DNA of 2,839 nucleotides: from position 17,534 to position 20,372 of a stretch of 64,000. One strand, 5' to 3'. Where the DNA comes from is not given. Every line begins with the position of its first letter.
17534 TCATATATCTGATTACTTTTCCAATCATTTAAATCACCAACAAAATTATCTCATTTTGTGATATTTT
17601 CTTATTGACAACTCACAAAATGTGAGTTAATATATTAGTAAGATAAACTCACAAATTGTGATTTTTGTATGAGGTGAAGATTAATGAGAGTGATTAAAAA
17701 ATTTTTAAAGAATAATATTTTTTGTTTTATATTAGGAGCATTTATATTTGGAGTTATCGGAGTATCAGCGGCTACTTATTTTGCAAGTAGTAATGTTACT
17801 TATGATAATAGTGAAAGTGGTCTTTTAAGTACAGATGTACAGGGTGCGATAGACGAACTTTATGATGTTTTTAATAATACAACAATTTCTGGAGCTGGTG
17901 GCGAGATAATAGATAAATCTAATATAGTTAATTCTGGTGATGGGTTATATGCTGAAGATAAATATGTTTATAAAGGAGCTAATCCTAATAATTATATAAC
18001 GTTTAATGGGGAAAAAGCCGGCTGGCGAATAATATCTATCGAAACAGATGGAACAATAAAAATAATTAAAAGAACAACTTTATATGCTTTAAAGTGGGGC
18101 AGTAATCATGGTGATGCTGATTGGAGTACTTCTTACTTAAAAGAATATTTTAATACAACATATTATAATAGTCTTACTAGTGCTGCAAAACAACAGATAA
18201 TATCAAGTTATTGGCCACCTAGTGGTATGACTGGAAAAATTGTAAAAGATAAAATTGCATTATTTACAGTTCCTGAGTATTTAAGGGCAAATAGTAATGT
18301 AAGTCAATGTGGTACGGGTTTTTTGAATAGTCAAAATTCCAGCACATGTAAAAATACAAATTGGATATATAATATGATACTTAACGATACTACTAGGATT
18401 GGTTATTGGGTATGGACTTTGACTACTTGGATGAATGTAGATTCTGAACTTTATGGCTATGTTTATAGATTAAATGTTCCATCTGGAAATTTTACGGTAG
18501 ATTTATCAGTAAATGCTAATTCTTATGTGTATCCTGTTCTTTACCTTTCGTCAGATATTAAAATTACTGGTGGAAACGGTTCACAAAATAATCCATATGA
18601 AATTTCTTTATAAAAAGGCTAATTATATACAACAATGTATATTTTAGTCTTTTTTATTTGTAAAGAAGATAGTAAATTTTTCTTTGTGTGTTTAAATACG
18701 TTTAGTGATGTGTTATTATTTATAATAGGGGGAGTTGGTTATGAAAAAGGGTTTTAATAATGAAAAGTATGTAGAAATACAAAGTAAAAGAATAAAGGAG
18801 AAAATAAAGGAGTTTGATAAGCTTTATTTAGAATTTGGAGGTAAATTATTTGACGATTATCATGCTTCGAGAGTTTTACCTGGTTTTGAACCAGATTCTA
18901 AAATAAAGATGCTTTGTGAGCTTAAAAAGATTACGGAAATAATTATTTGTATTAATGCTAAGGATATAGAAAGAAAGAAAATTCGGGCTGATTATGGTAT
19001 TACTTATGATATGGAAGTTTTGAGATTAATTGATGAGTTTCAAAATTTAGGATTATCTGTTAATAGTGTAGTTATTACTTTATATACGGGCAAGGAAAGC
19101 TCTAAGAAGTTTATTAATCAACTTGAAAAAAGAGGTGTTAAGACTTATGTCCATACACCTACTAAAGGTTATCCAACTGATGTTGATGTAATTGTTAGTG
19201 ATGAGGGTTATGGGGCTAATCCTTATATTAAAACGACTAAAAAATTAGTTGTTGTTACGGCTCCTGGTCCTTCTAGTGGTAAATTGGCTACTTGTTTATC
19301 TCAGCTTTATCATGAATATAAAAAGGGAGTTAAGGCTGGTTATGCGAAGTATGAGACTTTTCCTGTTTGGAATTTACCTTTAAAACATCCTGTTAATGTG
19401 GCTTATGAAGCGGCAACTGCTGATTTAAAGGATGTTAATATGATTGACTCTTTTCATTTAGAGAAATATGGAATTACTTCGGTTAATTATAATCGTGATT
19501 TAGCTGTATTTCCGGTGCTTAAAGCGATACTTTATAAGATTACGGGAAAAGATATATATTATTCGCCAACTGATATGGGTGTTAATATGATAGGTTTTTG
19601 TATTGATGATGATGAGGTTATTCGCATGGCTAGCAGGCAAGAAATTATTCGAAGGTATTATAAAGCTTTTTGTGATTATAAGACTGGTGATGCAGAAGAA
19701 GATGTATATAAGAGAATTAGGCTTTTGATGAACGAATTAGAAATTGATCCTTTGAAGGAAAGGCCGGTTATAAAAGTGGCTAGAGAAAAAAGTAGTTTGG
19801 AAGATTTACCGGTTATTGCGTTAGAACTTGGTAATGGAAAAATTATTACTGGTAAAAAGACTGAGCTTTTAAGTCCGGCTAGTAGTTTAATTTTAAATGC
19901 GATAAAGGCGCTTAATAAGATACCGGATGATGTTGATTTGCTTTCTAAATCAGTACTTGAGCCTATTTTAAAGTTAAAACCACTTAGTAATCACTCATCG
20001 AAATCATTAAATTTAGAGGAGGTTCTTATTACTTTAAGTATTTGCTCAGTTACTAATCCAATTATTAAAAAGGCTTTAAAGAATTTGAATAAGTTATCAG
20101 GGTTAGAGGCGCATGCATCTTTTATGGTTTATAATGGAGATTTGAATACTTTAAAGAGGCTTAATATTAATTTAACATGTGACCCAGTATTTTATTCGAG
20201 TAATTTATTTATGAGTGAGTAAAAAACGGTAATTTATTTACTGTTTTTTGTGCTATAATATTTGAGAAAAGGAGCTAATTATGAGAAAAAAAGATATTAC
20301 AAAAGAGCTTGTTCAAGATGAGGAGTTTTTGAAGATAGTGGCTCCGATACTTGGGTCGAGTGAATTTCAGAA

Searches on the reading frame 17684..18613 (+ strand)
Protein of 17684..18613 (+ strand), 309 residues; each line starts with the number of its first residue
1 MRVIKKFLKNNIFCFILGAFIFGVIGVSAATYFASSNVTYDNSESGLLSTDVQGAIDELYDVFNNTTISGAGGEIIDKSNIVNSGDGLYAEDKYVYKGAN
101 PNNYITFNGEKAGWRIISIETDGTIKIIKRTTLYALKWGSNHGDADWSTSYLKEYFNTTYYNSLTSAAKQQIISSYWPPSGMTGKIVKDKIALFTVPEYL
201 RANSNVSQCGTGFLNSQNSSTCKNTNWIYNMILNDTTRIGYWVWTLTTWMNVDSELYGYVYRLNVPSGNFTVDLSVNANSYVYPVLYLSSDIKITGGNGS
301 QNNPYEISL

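Call 11: search_protein_families(library=pfam, proteins=[window:17684-18613:+])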
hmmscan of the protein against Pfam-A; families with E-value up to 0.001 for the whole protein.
window:17684-18613:+ (309 aa): 1 family
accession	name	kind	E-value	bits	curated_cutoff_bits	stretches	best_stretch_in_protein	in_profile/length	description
PF19789.6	DUF6273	-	0.00074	19.9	23.5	0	134-254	20-140/172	Domain of unknown function (DUF6273)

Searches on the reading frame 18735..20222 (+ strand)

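Call 11: search_protein_families(library=pfam, proteins=[window:18735-20222:+])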
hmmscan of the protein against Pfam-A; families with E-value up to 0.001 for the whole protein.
window:18735-20222:+ (495 aa): 2 families
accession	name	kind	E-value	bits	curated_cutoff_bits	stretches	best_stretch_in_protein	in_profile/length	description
PF08903.17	DUF1846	-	7.7e-171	567.8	27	1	6-335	2-332/333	Domain of unknown function DUF1846, N-terminal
PF20921.3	DUF1846_C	-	3e-46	157.4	27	1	342-492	2-153/153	Domain of unknown function DUF1846, C-terminal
